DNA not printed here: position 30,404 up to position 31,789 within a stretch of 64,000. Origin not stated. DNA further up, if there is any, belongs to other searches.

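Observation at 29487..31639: Tandem SGNH-like paralogs with a ~177-bp perfectly identical gene-conversion tract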

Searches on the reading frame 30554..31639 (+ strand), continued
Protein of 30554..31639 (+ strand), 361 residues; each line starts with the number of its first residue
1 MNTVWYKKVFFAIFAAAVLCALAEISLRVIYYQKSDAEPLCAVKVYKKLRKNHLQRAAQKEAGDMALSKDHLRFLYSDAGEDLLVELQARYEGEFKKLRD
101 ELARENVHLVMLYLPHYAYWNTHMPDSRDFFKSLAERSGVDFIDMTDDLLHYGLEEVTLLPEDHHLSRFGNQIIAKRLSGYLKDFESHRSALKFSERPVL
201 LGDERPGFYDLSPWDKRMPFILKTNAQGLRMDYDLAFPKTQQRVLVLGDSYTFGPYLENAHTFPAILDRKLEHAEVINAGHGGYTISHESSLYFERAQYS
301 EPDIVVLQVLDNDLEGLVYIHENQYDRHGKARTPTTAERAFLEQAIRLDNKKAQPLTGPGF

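Call 16: find_related_loci(query=window:30554-31636:+, collection=genome_contigs, flank=5000)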
Query window:30554-31636:+ (361 aa) in genome_contigs; peptide patterns used: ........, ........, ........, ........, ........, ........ (x = any residue, [..] = any of these).
177 stretches matched a pattern, but none encodes a relative of the query by tblastn (E <= 1e-3).
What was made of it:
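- Tried and rejected: A single-protein scan of genome_contigs found no close relative (call 16).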

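Call 17: find_related_loci(query=window:30554-31636:+, collection=metagenome_contigs, flank=5000)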
Query window:30554-31636:+ (361 aa) in metagenome_contigs; peptide patterns used: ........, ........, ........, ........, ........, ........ (x = any residue, [..] = any of these).
247 stretches matched a pattern; 1 encode a relative of the query (tblastn E <= 1e-3); 1 distinct loci.
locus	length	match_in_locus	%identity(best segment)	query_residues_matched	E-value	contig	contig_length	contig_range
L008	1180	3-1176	73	1-345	1e-133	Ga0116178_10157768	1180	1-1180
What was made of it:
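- Tried and rejected: The metagenome scan yielded only L008 (call 17).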

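Call 30: find_encoding_contigs(protein=P0009, flank=6000, max_places=2)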
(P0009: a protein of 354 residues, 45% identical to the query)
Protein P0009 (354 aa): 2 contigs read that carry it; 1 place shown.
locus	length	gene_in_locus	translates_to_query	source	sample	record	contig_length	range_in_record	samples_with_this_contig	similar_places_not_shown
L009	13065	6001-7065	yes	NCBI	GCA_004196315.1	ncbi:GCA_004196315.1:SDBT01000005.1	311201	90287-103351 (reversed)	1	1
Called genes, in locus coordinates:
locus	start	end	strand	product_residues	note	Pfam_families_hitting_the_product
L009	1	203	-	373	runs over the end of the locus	PF01041:DegT_DnrJ_EryC1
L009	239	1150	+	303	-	PF00106:adh_short (weak), PF01073:3Beta_HSD, PF01370:Epimerase, PF02719:Polysacc_synt_2, PF04321:RmlD_sub_bind, PF05368:NmrA (weak), PF13460:NAD_binding_10, PF16363:GDP_Man_Dehyd, +1 more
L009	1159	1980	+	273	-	PF03721:UDPG_MGDP_dh_N, PF00984:UDPG_MGDP_dh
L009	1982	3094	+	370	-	PF13439:Glyco_transf_4, PF00534:Glycos_transf_1, PF13692:Glyco_trans_1_4, PF13524:Glyco_trans_1_2 (weak)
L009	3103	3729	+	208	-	PF05401:NodS, PF05175:MTS, PF13489:Methyltransf_23, PF07021:MetW, PF13847:Methyltransf_31, PF08241:Methyltransf_11, PF08242:Methyltransf_12, PF13649:Methyltransf_25, +5 more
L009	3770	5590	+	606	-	PF02543:Carbam_trans_N, PF16861:Carbam_trans_C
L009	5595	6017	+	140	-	PF19588:SxtJ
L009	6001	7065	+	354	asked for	PF13472:Lipase_GDSL_2 (weak)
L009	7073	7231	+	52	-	PF19451:DUF5989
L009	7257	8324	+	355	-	PF00534:Glycos_transf_1, PF13692:Glyco_trans_1_4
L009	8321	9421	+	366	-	PF00534:Glycos_transf_1 (weak)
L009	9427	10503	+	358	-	-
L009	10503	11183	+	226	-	PF13489:Methyltransf_23, PF08241:Methyltransf_11, PF08242:Methyltransf_12 (weak)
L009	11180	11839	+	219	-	PF05148:Methyltransf_8 (weak), PF13489:Methyltransf_23, PF01209:Ubie_methyltran (weak), PF07021:MetW, PF13847:Methyltransf_31, PF08241:Methyltransf_11, PF08242:Methyltransf_12, PF13649:Methyltransf_25, +1 more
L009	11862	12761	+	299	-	PF13489:Methyltransf_23, PF02353:CMAS (faint), PF07021:MetW (weak), PF13847:Methyltransf_31, PF08241:Methyltransf_11, PF08242:Methyltransf_12, PF13649:Methyltransf_25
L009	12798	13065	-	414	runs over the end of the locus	PF01943:Polysacc_synt, PF13440:Polysacc_synt_3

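Call 31: find_encoding_contigs(protein=P0026, flank=6000, max_places=2)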
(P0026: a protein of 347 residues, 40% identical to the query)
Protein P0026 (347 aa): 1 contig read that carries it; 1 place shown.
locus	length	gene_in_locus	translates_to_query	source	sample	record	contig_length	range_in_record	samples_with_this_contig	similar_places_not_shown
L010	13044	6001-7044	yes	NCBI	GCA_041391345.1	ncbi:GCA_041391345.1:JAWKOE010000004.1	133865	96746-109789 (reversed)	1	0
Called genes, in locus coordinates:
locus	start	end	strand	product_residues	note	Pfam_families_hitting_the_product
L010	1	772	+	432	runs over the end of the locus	PF00682:HMGL-like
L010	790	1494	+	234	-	PF02348:CTP_transf_3 (weak)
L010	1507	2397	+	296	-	-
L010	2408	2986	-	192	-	PF05050:Methyltransf_21 (weak)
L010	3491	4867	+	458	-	PF04932:Wzy_C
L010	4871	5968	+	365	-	PF13439:Glyco_transf_4, PF20706:GT4-conflict, PF00534:Glycos_transf_1, PF13692:Glyco_trans_1_4, PF13524:Glyco_trans_1_2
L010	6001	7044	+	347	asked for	PF13472:Lipase_GDSL_2 (faint)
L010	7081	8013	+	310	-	PF08241:Methyltransf_11 (weak)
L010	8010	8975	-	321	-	PF00535:Glycos_transf_2, PF10111:Glyco_tranf_2_2, PF13641:Glyco_tranf_2_3 (weak)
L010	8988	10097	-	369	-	PF00534:Glycos_transf_1, PF13692:Glyco_trans_1_4, PF13524:Glyco_trans_1_2 (weak)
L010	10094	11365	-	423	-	PF13439:Glyco_transf_4 (weak), PF00534:Glycos_transf_1, PF13692:Glyco_trans_1_4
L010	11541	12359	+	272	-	PF01596:Methyltransf_3 (weak), PF13489:Methyltransf_23, PF01209:Ubie_methyltran, PF02353:CMAS, PF13847:Methyltransf_31, PF08241:Methyltransf_11, PF08242:Methyltransf_12, PF13649:Methyltransf_25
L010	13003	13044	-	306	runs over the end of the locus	PF02779:Transket_pyr, PF02780:Transketolase_C, PF22613:Transketolase_C_1 (weak)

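Call 32: find_encoding_contigs(protein=P0081, flank=6000, max_places=2)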
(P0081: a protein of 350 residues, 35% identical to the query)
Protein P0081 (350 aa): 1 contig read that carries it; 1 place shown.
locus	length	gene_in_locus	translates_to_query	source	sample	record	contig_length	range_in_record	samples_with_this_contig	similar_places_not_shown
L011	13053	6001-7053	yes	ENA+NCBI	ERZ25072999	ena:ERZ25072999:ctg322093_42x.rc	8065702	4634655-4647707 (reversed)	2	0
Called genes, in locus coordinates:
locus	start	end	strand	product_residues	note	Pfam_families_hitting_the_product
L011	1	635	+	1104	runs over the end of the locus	PF00069:Pkinase, PF07714:PK_Tyr_Ser-Thr, PF00069:Pkinase, PF13414:TPR_11 (faint)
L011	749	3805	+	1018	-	-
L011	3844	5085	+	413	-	PF24681:Kelch_KLHDC2_KLHL20_DRC7 (weak), PF13415:Beta-prop_FBX42 (faint)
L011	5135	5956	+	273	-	-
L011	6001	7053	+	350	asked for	PF13472:Lipase_GDSL_2 (weak)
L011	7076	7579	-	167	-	PF25917:BSH_RND (faint), PF25919:BSH_CusB (weak), PF25973:BSH_CzcB (faint), PF26077:BSH_Fcp1 (weak), PF00364:Biotin_lipoyl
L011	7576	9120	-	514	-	PF00289:Biotin_carb_N, PF02786:CPSase_L_D2, PF02222:ATP-grasp, PF07478:Dala_Dala_lig_C, PF02785:Biotin_carb_C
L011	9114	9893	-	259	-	PF00106:adh_short, PF08659:KR (weak), PF23441:SDR, PF13561:adh_short_C2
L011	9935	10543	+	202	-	-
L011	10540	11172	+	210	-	PF08281:Sigma70_r4_2, PF04545:Sigma70_r4 (weak)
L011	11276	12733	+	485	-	-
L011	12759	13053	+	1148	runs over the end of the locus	PF00069:Pkinase, PF01636:APH, PF07714:PK_Tyr_Ser-Thr, PF25173:Beta-prop_WDR3_1st, PF25174:Beta-prop_THOC3, PF23381:Beta-prop_IFT122_1st, PF23381:Beta-prop_IFT122_1st, PF25175:Beta-prop_WDR5, +23 more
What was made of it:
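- On AlgX family (AlgJ/AlgX-type permuted SGNH): None was seen next to relatives in L009-L011 either (calls 30-32).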

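Call 33: predict_structure(alignment_id=A2)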
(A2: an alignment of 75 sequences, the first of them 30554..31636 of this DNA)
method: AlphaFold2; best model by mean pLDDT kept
length: 361 residues; sequences in the alignment: 75
mean_pLDDT: 92.8   pTM: 0.90
mean pLDDT of the five models: 92.8, 92.2, 91.7, 91.6, 91.2
residues with pLDDT >= 90: 282; 70-90: 60; 50-70: 18; < 50: 1
segments of 3 or more residues with pLDDT < 50: none
pLDDT, mean of each block of 10 residues (from residue 1): 88 97 89 68 86 84 81 93 98 98 98 82 89 98 97 96 96 99 98 97 96 93 98 98 98 98 99 98 96 98 98 94 90 94 94 70 44
secondary structure, 60 per line:
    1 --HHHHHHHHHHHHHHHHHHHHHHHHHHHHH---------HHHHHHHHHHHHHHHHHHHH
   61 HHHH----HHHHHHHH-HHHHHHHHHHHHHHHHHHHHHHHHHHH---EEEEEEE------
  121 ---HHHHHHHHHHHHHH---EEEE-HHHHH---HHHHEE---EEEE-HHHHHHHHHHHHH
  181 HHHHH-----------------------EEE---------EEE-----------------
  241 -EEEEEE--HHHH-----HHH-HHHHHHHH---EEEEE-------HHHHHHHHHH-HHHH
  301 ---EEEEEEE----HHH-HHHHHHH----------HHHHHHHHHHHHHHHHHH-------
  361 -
elements in order: H3-31 H41-64 H69-76 H78-104 E108-114 H124-137 E141-144 H146-150 H154-157 E163-166 H168-185 E209-211 E221-223 E242-247 H250-253 H263-270 E274-278 H286-295 H297-300 E304-310 H319-325 H336-353
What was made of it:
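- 30554..31639 (+): g2: a 361-aa paralogue with an intact catalytic set. Its start overlaps the g1 stop (ATGA) and is preceded by the purine-rich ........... It corresponds to HSA30392.1. The AlphaFold2 model has pLDDT 92.8 (call 33).
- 30808..30996 (+): Conversion tract, copy in g2. It encodes the end of helix 78-104, strand 108-114, the variable loop 115-123, helix 124-137, strand 141-144 and the start of helix 146-150. Secondary structure is taken from the model (call 33).
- The tract is in frame and encodes core secondary-structure elements (call 33).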

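Call 36: fold_search(model_id=the predicted structure, library=pdb)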
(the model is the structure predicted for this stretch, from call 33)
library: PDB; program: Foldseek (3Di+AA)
matches with E <= 10: 655; with E <= 0.001: 2
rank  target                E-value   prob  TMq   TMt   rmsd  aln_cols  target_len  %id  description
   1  4o8v_A                1.1e-07  1.00  0.44  0.55   9.2       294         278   15  O-Acetyltransferase Domain of Pseudomonas putida AlgJ (released 2014-10-01)
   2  4o8v_B                1.1e-07  1.00  0.43  0.54  10.2       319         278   16  O-Acetyltransferase Domain of Pseudomonas putida AlgJ (released 2014-10-01)
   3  8a2n_A                3.3e-03  1.00  0.27  0.32  10.4       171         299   18  Structure of crocagin biosynthetic protein CgnD (released 2023-02-22)
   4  7c2a                  4.7e-03  0.98  0.19  0.34  14.6       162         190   19  Crystal structure of AlinE4, a SGNH-hydrolase family esterase (released 2020-05-20)
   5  7c2c                  5.6e-03  0.99  0.19  0.35  11.3       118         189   23  Esterase AlinE4 mutant, D162A (released 2020-05-20)
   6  8a2n_B                6.0e-03  0.97  0.26  0.31  12.8       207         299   15  Structure of crocagin biosynthetic protein CgnD (released 2023-02-22)
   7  7c23_A                6.7e-03  0.99  0.20  0.36  13.1       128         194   26  Crystal structure of CrmE10, a SGNH-hydrolase family esterase (released 2020-05-20)
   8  7c82                  7.5e-03  0.97  0.19  0.35  14.5       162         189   20  Crystal structure of AlinE4, a SGNH-hydrolase family esterase (released 2020-07-08)
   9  7c2d                  9.0e-03  0.98  0.19  0.35  10.7       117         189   22  Esterase AlinE4 mutant-S13A (released 2020-05-20)
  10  5tie                  1.2e-02  0.97  0.19  0.36  11.5       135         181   22  x-ray structure of acyl-CoA thioesterase I, TesA, mutant M141L/Y145K/L146K at pH 7.5 in complex with octanoic acid (released 2017-04-26)
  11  5tif                  1.4e-02  0.96  0.19  0.36  11.6       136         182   18  x-ray structure of acyl-CoA thioesterase I, TesA, triple mutant M141L/Y145K/L146K in complex with octanoic acid (released 2017-04-26)
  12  1jrl                  1.7e-02  0.97  0.20  0.38  13.3       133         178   19  Crystal structure of E. coli Lysophospholiase L1/Acyl-CoA Thioesterase I/Protease I L109P mutant (released 2003-07-08)
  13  1j00                  2.6e-02  0.96  0.20  0.38  13.1       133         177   17  E. coli Thioesterase I/Protease I/Lysophospholipase L1 in complexed with diethyl phosphono moiety (released 2003-07-08)
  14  1ivn                  2.9e-02  0.96  0.19  0.35  12.1       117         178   21  E.coli Thioesterase I/Protease I/Lysophospholiase L1 (released 2003-07-08)
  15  8grg_B                5.3e-02  0.09  0.13  0.14  17.9       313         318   10  Crystal structure of a constitutively active mutant of the alpha gamma heterodimer of human IDH3 (released 2022-11-30)
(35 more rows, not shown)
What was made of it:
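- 30554..31639 (+): The best PDB match is AlgJ 4o8v (call 36).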

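Call 40: find_related_loci(query=A3, collection=genome_contigs, flank=4000)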
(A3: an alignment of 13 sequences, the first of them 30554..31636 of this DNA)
Query A3 (361 aa) in genome_contigs; peptide patterns used: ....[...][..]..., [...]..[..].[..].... (x = any residue, [..] = any of these).
81 stretches matched a pattern; 53 encode a relative of the query (tblastn E <= 1e-3); 52 distinct loci.
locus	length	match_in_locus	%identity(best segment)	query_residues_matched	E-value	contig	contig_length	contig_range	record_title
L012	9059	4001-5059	41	1-347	1e-79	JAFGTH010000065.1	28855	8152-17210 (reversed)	MAG: Lentisphaerae bacterium isolate Zod_Metabat.961 k87_4095160, whole genome shotgun sequence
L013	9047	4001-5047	37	1-344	5e-77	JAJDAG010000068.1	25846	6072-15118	MAG: candidate division KSB1 bacterium isolate OFTM72 OFTM72_67, whole genome shotgun sequence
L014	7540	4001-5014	42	6-344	2e-77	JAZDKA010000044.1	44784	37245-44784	MAG: Patescibacteria group bacterium isolate MEGAHIT-group-0.51 k141_15628688, whole genome shotgun sequence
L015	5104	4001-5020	43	7-347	7e-77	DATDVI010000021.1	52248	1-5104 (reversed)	MAG TPA_asm: Candidatus Andersenbacteria bacterium isolate SMAG_U8080 k141_427619, whole genome shotgun sequence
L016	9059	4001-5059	41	5-354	1e-74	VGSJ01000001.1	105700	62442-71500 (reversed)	MAG: Deltaproteobacteria bacterium isolate K_DeepCast_150m_m2_098 K_DeepCast_150m_m2_098_Ga0194126_10000164, whole genom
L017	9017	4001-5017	39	7-344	7e-74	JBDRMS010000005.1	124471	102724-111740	MAG: bacterium isolate MEGAHIT-group-1.842 k141_5492759, whole genome shotgun sequence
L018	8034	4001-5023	39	18-354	5e-70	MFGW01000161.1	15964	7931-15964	MAG: Candidatus Fischerbacteria bacterium RBG_13_37_8 RBG_13_scaffold_4339, whole genome shotgun sequence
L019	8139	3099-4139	38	7-350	7e-70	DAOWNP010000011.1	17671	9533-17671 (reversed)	MAG TPA_asm: Desulfobacteraceae bacterium isolate CSMAG_3031 CSMAG_3031_k141_949462_length_17671_cov_43.2588, whole geno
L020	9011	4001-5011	38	7-339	2e-69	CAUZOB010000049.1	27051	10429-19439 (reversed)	MAG: Planctomycetota bacterium isolate CB9_323.51 genome assembly, contig: Ga0302132_10000314, whole genome shotgun sequ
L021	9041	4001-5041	38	7-351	6e-68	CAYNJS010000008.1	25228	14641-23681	MAG TPA_asm: uncultured Gammaproteobacteria bacterium isolate SRP167671_co2_162 genome assembly, contig: NODE_2640_lengt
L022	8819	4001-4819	43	75-344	1e-66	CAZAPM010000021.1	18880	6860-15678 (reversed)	MAG TPA_asm: uncultured Planctomycetales bacterium isolate binchicken_co79_72 genome assembly, contig: NODE_3498_length_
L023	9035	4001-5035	37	7-347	4e-65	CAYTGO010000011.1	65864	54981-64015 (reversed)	MAG TPA_asm: uncultured Candidatus Scalindua sp. isolate SRP167671_co2_43 genome assembly, contig: NODE_531_length_65864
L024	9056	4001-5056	38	12-343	8e-64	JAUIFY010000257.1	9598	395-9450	MAG: bacterium isolate Co_bin.122 NODE_39788_length_9598_cov_0.903495, whole genome shotgun sequence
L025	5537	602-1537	40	24-330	5e-63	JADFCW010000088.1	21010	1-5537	MAG: Candidatus Sumerlaeota bacterium isolate DG2.163 NODE_60_length_21010_cov_2.465210, whole genome shotgun sequence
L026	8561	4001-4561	52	158-344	2e-61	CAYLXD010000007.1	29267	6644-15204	MAG TPA_asm: uncultured Pirellulales bacterium isolate binchicken_co89_495 genome assembly, contig: NODE_2402_length_292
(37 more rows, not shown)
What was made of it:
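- Tried and rejected: A 13-sequence alignment then worked (call 40).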

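Call 49: list_cluster_members(proteins=[window:30554-31636:+, window:29496-30554:+, window:26994-28262:+, window:32617-33855:+, window:35339-36718:+])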
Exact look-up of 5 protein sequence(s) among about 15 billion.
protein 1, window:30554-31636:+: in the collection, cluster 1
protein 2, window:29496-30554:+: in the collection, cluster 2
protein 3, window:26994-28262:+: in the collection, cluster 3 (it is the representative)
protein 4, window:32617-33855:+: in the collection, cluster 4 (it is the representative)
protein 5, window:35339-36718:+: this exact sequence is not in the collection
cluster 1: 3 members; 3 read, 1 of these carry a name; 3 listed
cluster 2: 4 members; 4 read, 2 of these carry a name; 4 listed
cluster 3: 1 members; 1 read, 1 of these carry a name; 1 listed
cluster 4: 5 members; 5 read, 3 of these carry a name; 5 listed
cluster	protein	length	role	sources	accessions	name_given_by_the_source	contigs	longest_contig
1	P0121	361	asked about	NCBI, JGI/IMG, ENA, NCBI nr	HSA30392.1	MAG TPA: hypothetical protein P5160_01185 [Candidatus Omnitrophota bacterium] | lysophospholipase L1-like esterase | hypothetical protein [Candidatus Omnitrophota bacterium]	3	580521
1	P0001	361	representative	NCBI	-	-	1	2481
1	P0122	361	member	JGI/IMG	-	-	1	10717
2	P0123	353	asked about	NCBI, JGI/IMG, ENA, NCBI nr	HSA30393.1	MAG TPA: hypothetical protein P5160_01190 [Candidatus Omnitrophota bacterium] | hypothetical protein [Candidatus Omnitrophota bacterium]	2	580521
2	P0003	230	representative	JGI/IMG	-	-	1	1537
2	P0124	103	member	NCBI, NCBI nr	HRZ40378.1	MAG TPA: hypothetical protein P5246_05155, partial [Candidatus Omnitrophota bacterium] | hypothetical protein [Candidatus Omnitrophota bacterium]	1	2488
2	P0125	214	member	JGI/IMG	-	-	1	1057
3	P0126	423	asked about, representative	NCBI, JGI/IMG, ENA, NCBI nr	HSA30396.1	MAG TPA: phosphopyruvate hydratase [Candidatus Omnitrophota bacterium] | phosphopyruvate hydratase [Candidatus Omnitrophota bacterium]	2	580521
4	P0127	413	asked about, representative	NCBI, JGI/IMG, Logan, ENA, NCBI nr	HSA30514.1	MAG TPA: DEAD/DEAH box helicase [Candidatus Omnitrophota bacterium] | DEAD/DEAH box helicase [Candidatus Omnitrophota bacterium]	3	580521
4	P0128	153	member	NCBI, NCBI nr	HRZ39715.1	MAG TPA: C-terminal helicase domain-containing protein, partial [Candidatus Omnitrophota ... | C-terminal helicase domain-containing protein [Candidatus Omnitrophota bacterium]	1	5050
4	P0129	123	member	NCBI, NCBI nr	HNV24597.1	MAG TPA: C-terminal helicase domain-containing protein, partial [Candidatus Omnitrophota ... | C-terminal helicase domain-containing protein [Candidatus Omnitrophota bacterium]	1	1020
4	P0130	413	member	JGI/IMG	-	-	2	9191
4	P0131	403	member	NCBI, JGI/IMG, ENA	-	-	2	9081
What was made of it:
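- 29496..30557 (+): g1: a 353-aa paralogue with an N-terminal membrane anchor and a permuted SGNH domain. It lacks the catalytic Ser and His. The alternative TTG start at 29487 gives 356 aa. It corresponds to HSA30393.1, annotated as a hypothetical protein. Exact-sequence look-up (call 49).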

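Call 50: find_encoding_contigs(protein=P0122, flank=5000)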
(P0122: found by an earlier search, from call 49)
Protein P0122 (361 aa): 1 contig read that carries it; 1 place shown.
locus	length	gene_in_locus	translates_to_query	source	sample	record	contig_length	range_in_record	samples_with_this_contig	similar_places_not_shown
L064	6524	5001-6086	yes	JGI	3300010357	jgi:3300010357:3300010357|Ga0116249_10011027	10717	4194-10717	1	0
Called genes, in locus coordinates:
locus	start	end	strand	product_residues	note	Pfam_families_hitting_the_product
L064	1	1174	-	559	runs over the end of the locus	PF00004:AAA, PF07728:AAA_5 (faint), PF17862:AAA_lid_3, PF01434:Peptidase_M41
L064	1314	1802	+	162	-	PF07963:N_methyl (weak)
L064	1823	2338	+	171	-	PF07963:N_methyl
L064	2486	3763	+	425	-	PF03952:Enolase_N, PF00113:Enolase_C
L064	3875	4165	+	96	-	PF04977:DivIC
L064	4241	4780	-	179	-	PF02915:Rubrerythrin, PF21349:RUBY_RBDX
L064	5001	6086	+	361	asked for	PF16822:ALGX (weak), PF13472:Lipase_GDSL_2 (weak)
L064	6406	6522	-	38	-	?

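Call 51: find_encoding_contigs(protein=P0003, flank=5000)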
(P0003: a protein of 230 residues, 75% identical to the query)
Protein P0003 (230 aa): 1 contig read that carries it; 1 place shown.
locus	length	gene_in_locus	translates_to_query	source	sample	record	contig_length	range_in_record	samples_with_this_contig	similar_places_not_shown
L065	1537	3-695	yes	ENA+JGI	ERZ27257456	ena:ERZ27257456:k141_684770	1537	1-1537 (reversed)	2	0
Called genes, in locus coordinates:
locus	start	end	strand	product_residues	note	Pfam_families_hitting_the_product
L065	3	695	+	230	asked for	PF13472:Lipase_GDSL_2 (faint)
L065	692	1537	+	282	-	?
